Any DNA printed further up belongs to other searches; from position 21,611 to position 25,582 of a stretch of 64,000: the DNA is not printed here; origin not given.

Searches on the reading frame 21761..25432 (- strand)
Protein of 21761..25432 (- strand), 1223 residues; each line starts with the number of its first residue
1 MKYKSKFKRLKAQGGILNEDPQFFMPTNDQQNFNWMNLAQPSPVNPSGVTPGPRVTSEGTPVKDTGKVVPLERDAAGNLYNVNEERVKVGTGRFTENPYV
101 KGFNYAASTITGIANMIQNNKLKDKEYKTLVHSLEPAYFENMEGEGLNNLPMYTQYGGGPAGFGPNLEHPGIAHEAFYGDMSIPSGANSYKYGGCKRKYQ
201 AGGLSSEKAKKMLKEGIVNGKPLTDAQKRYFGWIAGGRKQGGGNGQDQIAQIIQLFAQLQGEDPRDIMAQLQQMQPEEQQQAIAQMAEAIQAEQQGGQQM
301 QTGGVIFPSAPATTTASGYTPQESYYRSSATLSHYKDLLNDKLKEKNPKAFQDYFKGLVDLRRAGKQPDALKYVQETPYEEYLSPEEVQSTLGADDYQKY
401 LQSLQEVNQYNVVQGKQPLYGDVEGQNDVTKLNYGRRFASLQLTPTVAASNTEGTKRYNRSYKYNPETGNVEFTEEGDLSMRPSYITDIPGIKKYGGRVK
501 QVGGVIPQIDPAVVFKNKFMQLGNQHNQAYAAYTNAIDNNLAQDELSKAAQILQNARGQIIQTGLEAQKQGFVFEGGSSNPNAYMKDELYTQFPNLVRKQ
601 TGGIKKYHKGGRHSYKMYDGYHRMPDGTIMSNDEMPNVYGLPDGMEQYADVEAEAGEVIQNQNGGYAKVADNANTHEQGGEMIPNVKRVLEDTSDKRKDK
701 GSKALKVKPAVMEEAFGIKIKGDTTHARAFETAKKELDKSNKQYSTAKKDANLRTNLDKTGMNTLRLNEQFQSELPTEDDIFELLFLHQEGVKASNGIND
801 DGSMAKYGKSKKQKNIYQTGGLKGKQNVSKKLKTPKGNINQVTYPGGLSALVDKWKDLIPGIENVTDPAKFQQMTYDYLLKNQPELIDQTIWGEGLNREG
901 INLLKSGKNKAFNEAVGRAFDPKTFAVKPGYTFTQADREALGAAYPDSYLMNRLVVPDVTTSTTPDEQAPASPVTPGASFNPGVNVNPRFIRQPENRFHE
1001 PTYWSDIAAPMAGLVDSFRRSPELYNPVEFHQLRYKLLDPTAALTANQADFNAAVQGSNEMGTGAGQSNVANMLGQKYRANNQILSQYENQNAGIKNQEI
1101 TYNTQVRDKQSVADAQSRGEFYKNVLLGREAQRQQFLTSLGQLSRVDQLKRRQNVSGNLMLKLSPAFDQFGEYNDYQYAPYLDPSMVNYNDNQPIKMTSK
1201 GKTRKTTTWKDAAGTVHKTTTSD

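Call 6: search_protein_families(library=phrogs, proteins=[window:21761-25432:-], max_evalue=0.001)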
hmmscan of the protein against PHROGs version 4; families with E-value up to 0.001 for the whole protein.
window:21761-25432:- (1223 aa): 0 families

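Call 96: search_protein_families(library=pfam, proteins=[window:21761-25432:-], max_evalue=0.01)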
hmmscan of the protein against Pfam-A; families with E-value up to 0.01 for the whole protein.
window:21761-25432:- (1223 aa): 0 families

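Call 98: search_dna_similar(query=window:21761-25432:-, collection=phages, mode=protein, max_rows=8)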
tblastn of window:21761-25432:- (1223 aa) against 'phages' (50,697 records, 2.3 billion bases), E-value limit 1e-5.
Records with a match: 1; places in all: 1; records where one place covers at least 80% of the query: 0.
Best place of each record, by identity: <60% 1.
By first word of the organism name: Leptolyngbya 1.
By host as written in the record: Leptolyngbya boryana 1.
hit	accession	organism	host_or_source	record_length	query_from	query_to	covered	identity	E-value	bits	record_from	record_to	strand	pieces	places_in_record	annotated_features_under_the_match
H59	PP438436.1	Leptolyngbya phage Lbo-JY46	Leptolyngbya boryana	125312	640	1177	29%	35.9%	9e-22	192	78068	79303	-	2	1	hypothetical protein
